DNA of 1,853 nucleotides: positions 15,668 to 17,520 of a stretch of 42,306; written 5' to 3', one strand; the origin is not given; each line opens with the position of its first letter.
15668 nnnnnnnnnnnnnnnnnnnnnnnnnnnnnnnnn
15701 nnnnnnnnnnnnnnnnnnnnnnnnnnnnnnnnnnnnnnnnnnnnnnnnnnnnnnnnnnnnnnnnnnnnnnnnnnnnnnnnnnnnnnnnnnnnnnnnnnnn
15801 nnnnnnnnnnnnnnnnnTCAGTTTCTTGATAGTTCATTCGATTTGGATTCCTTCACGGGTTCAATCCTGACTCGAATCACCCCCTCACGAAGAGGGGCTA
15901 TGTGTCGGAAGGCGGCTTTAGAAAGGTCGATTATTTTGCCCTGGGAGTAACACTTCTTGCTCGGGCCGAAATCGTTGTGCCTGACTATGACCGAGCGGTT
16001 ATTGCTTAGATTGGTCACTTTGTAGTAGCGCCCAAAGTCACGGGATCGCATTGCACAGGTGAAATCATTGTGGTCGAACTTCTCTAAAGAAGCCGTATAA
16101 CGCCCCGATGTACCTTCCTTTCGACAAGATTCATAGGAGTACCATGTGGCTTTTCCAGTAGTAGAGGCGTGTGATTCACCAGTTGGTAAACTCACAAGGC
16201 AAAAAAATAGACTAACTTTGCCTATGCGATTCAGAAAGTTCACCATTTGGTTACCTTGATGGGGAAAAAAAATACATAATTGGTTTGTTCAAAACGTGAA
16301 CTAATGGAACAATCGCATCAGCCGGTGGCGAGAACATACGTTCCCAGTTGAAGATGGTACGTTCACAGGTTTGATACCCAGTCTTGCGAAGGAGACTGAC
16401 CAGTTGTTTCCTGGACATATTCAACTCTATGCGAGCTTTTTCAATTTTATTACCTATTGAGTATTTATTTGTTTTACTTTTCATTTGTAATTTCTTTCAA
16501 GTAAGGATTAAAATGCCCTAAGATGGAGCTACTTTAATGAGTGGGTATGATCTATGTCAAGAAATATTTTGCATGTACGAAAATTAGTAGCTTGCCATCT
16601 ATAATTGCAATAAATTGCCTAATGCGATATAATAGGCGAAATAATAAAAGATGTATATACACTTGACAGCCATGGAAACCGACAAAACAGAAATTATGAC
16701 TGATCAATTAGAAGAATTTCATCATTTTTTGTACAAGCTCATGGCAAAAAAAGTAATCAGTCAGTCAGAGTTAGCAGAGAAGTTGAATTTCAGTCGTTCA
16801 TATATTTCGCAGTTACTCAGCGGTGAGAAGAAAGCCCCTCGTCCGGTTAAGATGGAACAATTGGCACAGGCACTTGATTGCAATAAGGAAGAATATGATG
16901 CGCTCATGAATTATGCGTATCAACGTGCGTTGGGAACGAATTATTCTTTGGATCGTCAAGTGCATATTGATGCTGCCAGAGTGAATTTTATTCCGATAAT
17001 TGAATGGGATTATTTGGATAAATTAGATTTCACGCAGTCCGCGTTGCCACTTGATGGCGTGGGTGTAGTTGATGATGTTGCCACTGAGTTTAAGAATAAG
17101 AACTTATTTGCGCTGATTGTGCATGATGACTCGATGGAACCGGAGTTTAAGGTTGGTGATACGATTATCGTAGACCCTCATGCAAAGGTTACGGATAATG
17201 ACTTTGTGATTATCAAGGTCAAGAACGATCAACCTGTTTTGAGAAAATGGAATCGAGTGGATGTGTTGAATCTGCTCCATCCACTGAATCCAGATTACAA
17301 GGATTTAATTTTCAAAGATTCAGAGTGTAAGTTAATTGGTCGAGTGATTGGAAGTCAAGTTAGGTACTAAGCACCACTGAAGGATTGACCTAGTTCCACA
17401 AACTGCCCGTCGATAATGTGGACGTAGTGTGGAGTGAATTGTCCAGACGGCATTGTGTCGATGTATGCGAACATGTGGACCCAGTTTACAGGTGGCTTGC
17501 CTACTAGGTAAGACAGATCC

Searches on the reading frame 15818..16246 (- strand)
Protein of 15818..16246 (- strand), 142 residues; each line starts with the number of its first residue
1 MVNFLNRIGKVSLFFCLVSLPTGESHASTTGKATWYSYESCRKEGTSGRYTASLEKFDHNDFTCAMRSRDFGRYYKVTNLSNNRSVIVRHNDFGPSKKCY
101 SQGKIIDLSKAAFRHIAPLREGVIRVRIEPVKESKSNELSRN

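Call 57: search_protein_families(library=pfam, proteins=[window:15818-16246:-], max_evalue=0.01)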
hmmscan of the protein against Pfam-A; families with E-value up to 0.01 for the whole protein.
window:15818-16246:- (142 aa): 1 family
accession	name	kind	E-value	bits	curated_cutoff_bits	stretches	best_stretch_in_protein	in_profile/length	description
PF03330.24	DPBB_1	-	7.6e-16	58.6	28.8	1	29-128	2-83/83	Lytic transglycolase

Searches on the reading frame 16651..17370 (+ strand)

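Call 9: search_protein_families(library=pfam, proteins=[window:16651-17370:+], max_evalue=0.01)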
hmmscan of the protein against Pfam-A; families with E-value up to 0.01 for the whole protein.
window:16651-17370:+ (239 aa): 6 families
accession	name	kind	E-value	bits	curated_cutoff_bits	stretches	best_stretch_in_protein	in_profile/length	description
PF00717.28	Peptidase_S24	-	5.3e-18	65.2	23.3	1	148-233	31-116/116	Peptidase S24-like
PF01381.28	HTH_3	-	4.9e-10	39.7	23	1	29-81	3-54/55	Helix-turn-helix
PF13443.12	HTH_26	-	3.3e-08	34.1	22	1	28-78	3-53/63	Cro/C1-type HTH DNA-binding domain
PF13560.12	HTH_31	-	5.1e-07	30.3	27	1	36-85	15-64/64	Helix-turn-helix domain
PF12844.13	HTH_19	-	4.8e-06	26.8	30.2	1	27-81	4-57/64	Helix-turn-helix domain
PF08279.18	HTH_11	-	0.00069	19.9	25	0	27-53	6-33/55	HTH domain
